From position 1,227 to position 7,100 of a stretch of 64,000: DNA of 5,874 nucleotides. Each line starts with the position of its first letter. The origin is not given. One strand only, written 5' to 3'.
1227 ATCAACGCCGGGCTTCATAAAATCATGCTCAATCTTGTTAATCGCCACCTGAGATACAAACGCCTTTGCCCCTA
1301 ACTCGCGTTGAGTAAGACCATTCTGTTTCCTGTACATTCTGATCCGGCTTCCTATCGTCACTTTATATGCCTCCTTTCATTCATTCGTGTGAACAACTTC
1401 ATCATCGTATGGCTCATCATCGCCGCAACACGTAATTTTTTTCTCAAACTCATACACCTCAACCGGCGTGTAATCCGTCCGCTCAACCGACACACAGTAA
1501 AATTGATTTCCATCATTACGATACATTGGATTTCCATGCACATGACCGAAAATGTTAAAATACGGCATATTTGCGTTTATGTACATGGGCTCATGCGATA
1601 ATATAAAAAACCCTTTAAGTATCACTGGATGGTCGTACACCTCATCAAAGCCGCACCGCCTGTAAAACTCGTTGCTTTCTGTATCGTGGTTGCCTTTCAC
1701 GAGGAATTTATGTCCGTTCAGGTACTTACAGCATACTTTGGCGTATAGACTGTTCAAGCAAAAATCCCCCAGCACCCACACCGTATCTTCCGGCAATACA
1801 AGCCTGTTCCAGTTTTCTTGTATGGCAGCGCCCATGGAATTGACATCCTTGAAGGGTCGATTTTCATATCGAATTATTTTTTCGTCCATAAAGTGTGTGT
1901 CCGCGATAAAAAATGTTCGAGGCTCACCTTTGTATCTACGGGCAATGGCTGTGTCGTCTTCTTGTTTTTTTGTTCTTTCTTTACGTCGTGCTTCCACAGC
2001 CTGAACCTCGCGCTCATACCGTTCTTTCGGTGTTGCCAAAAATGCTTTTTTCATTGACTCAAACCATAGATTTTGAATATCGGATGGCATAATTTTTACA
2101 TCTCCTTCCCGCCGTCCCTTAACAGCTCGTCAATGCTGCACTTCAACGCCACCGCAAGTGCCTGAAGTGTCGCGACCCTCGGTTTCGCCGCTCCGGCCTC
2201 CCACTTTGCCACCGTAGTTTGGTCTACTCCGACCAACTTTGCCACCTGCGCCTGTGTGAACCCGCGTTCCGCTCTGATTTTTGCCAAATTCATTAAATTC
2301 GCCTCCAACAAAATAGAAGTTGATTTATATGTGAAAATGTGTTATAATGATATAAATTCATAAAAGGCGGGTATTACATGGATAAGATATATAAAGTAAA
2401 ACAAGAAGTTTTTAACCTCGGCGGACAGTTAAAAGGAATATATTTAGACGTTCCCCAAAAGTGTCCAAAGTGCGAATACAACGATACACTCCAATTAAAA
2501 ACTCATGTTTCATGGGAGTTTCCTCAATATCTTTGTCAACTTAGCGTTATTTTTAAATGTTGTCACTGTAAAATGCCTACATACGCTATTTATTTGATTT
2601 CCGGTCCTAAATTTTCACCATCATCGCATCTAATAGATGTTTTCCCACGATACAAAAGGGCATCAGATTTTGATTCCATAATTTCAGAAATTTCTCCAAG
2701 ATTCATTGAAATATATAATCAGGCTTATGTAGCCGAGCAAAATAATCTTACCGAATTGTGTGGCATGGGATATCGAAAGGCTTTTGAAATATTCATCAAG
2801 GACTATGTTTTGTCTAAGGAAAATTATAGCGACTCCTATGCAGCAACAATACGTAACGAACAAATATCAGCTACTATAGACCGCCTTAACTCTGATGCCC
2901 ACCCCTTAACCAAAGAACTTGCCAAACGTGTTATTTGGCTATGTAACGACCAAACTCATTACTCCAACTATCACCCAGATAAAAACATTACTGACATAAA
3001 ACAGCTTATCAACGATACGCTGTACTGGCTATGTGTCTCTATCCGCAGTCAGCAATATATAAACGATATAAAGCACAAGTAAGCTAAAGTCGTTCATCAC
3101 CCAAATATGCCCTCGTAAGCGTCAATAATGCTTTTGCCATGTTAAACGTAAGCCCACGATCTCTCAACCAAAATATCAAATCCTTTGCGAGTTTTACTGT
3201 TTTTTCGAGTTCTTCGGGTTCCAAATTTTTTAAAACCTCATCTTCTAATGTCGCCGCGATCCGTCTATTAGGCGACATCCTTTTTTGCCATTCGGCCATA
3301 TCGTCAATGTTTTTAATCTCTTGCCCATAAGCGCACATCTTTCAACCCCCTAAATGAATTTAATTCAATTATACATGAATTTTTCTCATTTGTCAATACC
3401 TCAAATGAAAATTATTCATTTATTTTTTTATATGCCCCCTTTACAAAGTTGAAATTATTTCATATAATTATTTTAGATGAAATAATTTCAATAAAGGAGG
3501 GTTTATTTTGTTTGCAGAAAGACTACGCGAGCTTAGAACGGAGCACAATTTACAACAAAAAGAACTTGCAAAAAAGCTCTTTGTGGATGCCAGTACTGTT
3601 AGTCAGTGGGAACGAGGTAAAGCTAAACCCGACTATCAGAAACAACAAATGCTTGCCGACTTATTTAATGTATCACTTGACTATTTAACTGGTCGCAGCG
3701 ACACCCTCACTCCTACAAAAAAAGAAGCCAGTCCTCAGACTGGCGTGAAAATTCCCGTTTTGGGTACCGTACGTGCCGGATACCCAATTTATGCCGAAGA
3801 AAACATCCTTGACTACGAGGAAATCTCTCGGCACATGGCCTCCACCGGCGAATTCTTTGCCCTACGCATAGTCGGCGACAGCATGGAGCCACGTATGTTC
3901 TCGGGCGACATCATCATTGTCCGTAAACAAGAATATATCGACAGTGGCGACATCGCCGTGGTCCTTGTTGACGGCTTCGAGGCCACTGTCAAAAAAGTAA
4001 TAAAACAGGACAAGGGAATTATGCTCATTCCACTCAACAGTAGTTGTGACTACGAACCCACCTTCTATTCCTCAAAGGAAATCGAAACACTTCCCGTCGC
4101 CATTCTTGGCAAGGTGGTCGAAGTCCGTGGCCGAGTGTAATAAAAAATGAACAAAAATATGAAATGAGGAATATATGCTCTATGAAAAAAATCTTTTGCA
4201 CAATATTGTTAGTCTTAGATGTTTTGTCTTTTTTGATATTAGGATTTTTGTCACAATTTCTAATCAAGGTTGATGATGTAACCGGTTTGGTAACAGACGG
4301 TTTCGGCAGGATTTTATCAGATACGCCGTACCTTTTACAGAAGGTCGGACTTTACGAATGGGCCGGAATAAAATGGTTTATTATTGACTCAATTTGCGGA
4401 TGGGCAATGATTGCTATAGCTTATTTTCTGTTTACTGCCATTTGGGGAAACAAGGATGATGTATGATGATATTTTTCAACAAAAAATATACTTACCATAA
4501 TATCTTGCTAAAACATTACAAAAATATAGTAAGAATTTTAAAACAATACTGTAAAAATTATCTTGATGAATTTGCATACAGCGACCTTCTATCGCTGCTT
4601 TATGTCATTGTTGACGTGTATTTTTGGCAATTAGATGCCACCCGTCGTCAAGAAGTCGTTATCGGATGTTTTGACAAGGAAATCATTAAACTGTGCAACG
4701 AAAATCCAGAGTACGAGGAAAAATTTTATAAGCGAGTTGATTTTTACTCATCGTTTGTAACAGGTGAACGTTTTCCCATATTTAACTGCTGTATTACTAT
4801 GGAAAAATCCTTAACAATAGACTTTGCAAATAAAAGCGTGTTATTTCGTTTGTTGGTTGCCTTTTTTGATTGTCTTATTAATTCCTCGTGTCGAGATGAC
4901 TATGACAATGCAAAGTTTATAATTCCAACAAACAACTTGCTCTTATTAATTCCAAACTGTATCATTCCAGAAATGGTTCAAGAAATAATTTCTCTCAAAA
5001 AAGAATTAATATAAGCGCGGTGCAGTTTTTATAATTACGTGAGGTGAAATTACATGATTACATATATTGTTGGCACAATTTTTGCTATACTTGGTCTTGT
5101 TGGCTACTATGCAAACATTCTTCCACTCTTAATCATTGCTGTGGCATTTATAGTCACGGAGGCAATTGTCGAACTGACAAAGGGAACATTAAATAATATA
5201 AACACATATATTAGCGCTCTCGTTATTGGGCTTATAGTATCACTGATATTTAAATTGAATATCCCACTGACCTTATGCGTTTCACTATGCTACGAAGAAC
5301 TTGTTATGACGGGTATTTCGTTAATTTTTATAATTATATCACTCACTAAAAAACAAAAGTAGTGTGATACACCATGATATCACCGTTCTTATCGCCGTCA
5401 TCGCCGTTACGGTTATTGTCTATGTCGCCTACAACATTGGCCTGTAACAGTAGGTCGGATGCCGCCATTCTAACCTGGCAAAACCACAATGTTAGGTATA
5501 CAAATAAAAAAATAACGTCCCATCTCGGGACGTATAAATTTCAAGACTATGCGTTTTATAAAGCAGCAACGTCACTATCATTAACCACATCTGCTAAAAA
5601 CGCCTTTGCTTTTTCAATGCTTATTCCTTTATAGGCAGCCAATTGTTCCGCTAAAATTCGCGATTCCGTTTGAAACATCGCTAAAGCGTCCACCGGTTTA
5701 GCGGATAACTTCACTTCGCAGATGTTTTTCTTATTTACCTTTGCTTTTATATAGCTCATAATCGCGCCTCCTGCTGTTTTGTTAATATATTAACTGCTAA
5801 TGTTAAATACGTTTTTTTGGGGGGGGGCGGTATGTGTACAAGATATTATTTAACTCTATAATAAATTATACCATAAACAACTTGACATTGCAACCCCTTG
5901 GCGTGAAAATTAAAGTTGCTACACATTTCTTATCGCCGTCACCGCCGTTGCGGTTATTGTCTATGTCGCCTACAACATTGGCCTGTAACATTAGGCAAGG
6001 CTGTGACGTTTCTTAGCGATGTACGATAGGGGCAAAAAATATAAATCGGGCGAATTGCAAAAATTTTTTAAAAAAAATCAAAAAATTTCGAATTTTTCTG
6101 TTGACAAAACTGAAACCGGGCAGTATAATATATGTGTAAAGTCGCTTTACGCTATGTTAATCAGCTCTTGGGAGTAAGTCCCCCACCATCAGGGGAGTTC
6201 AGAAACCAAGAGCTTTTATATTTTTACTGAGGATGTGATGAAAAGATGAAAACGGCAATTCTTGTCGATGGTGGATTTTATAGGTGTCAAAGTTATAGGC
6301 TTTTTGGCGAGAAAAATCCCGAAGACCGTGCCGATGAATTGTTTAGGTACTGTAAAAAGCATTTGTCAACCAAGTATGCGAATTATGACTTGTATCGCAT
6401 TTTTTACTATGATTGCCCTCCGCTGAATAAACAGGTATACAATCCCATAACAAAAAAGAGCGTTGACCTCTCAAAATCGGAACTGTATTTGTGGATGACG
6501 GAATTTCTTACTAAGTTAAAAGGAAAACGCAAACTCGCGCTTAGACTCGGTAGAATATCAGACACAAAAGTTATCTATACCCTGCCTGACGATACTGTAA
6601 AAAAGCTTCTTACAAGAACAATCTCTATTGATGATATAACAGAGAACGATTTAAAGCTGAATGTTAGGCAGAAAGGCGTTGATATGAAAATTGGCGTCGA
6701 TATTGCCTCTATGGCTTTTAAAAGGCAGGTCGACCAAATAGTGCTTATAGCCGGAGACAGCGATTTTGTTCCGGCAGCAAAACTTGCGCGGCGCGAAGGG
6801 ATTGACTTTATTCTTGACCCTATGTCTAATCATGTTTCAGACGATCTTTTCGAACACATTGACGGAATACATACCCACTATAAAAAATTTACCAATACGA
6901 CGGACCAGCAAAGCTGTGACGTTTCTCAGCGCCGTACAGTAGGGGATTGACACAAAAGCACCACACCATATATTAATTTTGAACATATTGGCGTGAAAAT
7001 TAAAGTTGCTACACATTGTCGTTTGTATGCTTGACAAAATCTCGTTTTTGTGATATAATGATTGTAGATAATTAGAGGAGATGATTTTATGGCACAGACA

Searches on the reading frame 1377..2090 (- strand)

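Call 7: search_protein_families(library=pfam, proteins=[window:1377-2090:-])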
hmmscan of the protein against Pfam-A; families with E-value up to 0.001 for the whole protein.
window:1377-2090:- (237 aa): 1 family
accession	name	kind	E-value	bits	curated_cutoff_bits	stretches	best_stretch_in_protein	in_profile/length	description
PF00149.33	Metallophos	-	2.6e-05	25.2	21.5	1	58-183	2-116/191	Calcineurin-like phosphoesterase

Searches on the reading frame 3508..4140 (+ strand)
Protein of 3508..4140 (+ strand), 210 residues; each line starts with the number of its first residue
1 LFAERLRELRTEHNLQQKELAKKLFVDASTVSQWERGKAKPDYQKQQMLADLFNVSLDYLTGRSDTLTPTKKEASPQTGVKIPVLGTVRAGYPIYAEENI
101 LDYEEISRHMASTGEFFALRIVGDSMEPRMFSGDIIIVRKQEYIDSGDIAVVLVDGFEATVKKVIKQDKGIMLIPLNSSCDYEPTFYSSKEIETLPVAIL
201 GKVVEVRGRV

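Call 54: search_protein_families(library=pfam, proteins=[window:3508-4140:+])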
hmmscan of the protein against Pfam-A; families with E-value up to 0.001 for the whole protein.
window:3508-4140:+ (210 aa): 5 families
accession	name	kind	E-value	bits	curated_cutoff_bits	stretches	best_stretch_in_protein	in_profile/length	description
PF00717.28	Peptidase_S24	-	2.6e-28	98.5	23.3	1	83-204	1-116/116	Peptidase S24-like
PF01381.28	HTH_3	-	2.3e-14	53.6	23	1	6-60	1-55/55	Helix-turn-helix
PF13560.12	HTH_31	-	2e-09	38.1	27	1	2-57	2-58/64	Helix-turn-helix domain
PF12844.13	HTH_19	-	3.2e-08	33.8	30.2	1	4-60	2-58/64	Helix-turn-helix domain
PF01047.28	MarR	-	0.00028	21.2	24.6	0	6-33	9-36/59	MarR family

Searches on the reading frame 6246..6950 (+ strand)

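Call 7: search_protein_families(library=pfam, proteins=[window:6246-6950:+])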
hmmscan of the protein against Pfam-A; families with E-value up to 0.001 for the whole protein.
window:6246-6950:+ (234 aa): 1 family
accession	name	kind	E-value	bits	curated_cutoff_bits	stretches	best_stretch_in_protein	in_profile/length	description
PF01936.24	NYN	-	3.1e-10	41.2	24.2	1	122-190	55-124/145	NYN domain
